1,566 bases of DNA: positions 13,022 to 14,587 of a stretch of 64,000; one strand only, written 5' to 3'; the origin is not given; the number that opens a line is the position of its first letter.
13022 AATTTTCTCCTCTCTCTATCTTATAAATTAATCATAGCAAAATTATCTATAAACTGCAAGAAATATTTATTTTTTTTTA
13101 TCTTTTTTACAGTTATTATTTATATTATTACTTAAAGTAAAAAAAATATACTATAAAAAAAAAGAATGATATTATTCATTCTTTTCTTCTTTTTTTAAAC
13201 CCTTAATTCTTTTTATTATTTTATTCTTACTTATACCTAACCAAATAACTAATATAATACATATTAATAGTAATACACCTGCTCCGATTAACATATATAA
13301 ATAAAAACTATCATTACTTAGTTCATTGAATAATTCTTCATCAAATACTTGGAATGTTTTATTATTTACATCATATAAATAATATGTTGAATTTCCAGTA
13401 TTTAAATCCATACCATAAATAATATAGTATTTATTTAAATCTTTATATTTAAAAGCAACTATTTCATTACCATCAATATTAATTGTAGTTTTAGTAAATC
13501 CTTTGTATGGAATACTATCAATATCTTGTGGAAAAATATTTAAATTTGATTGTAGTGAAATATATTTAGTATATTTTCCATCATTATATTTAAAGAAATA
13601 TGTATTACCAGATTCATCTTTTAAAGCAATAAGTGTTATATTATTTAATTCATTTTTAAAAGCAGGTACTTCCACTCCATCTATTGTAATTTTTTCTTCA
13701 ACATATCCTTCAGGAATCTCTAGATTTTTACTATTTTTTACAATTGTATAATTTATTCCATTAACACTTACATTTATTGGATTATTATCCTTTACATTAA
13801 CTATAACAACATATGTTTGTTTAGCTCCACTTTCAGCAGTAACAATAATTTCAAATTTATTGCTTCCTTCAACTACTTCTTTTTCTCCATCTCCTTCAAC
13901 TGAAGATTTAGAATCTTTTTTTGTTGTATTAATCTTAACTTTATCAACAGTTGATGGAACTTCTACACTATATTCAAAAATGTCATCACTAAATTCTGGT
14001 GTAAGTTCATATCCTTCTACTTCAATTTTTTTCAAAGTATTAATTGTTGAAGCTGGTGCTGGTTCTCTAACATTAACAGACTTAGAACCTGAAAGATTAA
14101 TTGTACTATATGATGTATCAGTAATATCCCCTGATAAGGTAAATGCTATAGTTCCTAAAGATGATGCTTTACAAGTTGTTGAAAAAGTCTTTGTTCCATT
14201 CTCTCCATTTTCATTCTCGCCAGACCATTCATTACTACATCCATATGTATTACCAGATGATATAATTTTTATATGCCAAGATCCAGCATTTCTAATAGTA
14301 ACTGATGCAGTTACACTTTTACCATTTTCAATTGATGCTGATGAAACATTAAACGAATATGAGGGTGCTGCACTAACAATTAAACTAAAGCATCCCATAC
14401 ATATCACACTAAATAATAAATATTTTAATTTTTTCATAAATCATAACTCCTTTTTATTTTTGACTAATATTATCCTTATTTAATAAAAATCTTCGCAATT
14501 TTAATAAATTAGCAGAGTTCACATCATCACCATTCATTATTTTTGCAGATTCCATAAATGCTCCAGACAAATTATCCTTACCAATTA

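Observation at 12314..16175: Operon-like block of three secreted proteins: dockerin/SH3b putative glycosidase, cadherin-like surface protein, TasA-like protein with SipW-cognate signal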

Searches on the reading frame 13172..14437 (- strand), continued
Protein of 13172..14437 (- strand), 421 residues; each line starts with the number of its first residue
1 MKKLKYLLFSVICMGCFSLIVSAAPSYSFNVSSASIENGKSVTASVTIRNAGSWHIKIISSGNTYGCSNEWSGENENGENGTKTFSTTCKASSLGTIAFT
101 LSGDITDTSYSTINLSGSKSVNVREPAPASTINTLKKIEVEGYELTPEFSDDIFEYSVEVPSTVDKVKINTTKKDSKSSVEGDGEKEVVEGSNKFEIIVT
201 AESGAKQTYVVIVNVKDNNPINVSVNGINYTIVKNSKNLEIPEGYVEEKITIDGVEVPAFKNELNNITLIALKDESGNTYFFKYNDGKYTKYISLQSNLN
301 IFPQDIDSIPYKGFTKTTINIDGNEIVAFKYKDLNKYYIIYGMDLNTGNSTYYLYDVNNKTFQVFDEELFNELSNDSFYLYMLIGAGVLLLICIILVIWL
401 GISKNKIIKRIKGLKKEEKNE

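Call 52: fold_search(model_id=the predicted structure, library=pdb)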
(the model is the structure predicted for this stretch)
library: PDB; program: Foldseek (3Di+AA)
matches with E <= 10: 1566; with E <= 0.001: 52
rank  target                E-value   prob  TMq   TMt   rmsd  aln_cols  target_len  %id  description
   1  9e99_J                2.2e-05  0.99  0.11  0.15  15.8       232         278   16  Cryo-EM reconstruction of Escherichia phage N4 capsid (released 2025-02-19)
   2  8bty_A                2.3e-05  0.99  0.14  0.08  18.2       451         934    8  Structure of the active form of ScpB, the C5a-peptidase from Streptococcus agalactiae. (released 2023-11-15)
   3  1xf1_A                3.2e-05  0.99  0.16  0.10  21.0       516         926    9  Structure of C5a peptidase- a key virulence factor from Streptococcus (released 2005-11-22)
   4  5iry_A                3.2e-05  0.98  0.17  0.14  21.4       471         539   10  Crystal structure of human Desmocollin-1 ectodomain (released 2016-06-22)
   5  4kkq_A                4.0e-05  1.00  0.18  0.31  18.9       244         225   10  Crystal structure of Vibrio cholerae RbmA (crystal form 1) (released 2013-05-22)
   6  8opr_A                4.4e-05  0.99  0.17  0.12  18.1       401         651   14  Structure of the EA1 surface layer of Bacillus anthracis (released 2023-11-08)
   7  9e99_K                4.8e-05  1.00  0.16  0.19   9.9       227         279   14  Cryo-EM reconstruction of Escherichia phage N4 capsid (released 2025-02-19)
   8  4kkq_B                5.1e-05  1.00  0.18  0.29  31.8       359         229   10  Crystal structure of Vibrio cholerae RbmA (crystal form 1) (released 2013-05-22)
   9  4be5_A                5.1e-05  1.00  0.17  0.28  31.9       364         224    9  V. cholera biofilm scaffolding protein RbmA (released 2013-12-18)
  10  4aq1_A                5.9e-05  0.98  0.16  0.10  34.8       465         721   13  Structure of the SbsB S-layer protein of Geobacillus stearothermophilus PV72p2 in complex with nanobody KB6 (released 2012-06-13)
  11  7bj3                  7.1e-05  0.99  0.15  0.08  18.5       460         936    8  ScpA from Streptococcus pyogenes, S512A active site mutant (released 2021-05-12)
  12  5k8g                  7.8e-05  0.96  0.17  0.14  26.7       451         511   12  Crystal structure of a putative peptide-binding domain of MpAFP (released 2017-09-06)
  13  4p99_A                8.2e-05  1.00  0.20  0.21  25.2       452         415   12  Ca2+-stabilized adhesin helps an Antarctic bacterium reach out and bind ice (released 2014-06-18)
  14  9ijj_4J               8.2e-05  0.99  0.16  0.10  19.8       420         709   10  In situ structure of the central apparatus in mouse sperm axoneme. (released 2025-06-04)
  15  7som_D                9.0e-05  0.98  0.17  0.07  14.6       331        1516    9  Ciliary C2 central pair apparatus isolated from Chlamydomonas reinhardtii (released 2022-04-13)
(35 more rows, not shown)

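Call 76: search_solved_structures(query=L089:6514-7992:+, max_evalue=0.001, show_alignments=1)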
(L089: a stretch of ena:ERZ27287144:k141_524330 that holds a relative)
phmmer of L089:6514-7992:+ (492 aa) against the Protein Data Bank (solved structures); distinct sequences matched with E-value up to 0.001: 27.
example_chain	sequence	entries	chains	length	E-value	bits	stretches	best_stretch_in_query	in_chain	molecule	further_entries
6fxo_A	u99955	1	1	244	8.2e-10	41.4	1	101-296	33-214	Bifunctional autolysin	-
4pi7_A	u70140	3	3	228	1.3e-09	40.8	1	131-319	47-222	Autolysin E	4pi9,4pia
4pi8_A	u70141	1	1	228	8.1e-09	38.1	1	131-319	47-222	Autolysin E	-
2yik_A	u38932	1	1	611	5.6e-08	35.3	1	425-485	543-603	ENDOGLUCANASE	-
2ccl_B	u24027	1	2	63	7.3e-08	35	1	427-485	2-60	ENDO-1,4-BETA-XYLANASE Y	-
2vn5_B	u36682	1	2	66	8.8e-08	34.7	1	427-487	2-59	ENDOGLUCANASE A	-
2vn6_B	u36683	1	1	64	9.7e-08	34.5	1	427-487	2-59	ENDOGLUCANASE A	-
6fxp_A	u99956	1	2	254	1.3e-07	34.2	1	103-308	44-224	Uncharacterized protein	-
6u0o_B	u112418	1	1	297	1.6e-07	33.8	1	103-308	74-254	LYZ2 domain-containing protein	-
1daq_A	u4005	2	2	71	2.2e-07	33.4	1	428-485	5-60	ENDOGLUCANASE SS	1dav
2mte_A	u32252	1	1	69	2.3e-07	33.3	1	428-485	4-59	Cellulose 1,4-beta-cellobiosidase (reducing end) CelS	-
4cj0_A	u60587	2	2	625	2.8e-07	33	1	425-485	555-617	ENDOGLUCANASE D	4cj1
1clc_A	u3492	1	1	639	2.8e-07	33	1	425-485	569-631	ENDOGLUCANASE CELD; EC: 3.2.1.4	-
6kg9_A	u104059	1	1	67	4.5e-07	32.3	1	427-483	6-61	And cellulose-binding endoglucanase family 9 CelL ortholog dockerin domain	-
1ohz_B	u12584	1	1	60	5.6e-07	32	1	430-485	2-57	ENDO-1,4-BETA-XYLANASE Y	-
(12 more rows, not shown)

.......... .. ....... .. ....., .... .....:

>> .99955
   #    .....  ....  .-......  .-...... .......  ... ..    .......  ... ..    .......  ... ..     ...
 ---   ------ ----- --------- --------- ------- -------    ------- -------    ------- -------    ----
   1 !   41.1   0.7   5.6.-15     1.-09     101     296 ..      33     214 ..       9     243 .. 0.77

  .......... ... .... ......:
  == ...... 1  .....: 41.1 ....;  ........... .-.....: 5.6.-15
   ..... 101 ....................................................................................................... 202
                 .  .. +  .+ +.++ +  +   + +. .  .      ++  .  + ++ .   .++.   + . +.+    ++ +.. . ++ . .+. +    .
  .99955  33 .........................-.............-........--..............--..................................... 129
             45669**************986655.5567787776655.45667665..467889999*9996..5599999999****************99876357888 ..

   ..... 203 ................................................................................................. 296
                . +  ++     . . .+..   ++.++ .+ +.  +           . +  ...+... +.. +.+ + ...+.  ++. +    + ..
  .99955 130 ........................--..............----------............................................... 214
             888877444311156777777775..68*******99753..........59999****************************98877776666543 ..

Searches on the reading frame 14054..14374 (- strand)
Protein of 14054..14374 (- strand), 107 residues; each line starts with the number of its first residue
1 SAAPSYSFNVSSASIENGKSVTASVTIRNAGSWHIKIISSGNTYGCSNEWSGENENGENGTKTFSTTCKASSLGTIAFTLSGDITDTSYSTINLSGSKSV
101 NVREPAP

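Call 86: search_solved_structures(query=A5, max_evalue=10)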
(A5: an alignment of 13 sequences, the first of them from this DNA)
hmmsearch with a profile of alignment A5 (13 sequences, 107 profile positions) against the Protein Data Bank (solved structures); distinct sequences matched with E-value up to 10: 4.
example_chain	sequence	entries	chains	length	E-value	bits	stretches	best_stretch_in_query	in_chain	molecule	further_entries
9r1l_A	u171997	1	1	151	0.81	12.9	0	28-65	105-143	sc-apCC-4-SN38-1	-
9r1j_A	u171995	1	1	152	1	12.6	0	30-65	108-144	sc-apCC-4-NR-1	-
5lxk_A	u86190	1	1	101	2.2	11.5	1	19-54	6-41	Decoration protein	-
6cgq_A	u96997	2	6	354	2.5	11.3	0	4-53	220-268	Threonine synthase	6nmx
